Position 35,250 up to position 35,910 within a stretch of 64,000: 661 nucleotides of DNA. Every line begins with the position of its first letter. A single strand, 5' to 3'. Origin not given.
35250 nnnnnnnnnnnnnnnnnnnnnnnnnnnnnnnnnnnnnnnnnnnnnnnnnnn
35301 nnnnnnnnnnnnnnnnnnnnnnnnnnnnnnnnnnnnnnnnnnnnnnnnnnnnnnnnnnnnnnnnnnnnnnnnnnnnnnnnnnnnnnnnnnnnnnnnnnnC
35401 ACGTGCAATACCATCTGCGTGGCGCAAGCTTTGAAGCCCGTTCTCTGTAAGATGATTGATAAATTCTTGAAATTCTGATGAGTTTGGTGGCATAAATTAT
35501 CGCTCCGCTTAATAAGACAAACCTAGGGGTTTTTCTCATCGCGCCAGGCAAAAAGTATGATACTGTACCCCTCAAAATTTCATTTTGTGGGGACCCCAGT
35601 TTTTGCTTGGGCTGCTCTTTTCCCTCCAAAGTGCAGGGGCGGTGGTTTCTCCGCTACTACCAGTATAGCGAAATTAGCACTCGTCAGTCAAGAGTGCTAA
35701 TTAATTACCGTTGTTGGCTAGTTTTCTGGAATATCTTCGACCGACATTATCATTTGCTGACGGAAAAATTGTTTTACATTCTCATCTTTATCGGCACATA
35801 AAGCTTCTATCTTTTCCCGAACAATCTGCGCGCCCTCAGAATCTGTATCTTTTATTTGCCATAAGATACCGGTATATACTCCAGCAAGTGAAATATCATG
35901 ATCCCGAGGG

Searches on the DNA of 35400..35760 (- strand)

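Call 44: search_rna_families(source=window, start=35400, end=35760, threshold=evalue, max_evalue=1)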
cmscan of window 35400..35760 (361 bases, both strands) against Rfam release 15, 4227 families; matches with E-value up to 1: 0.
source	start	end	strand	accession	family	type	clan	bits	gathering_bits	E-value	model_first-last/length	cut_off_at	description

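Call 50: search_dna_similar(query=window:35494-35660:-, collection=phages, mode=distant, max_rows=5)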
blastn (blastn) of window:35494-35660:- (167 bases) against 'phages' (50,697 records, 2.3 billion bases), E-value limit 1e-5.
No match.
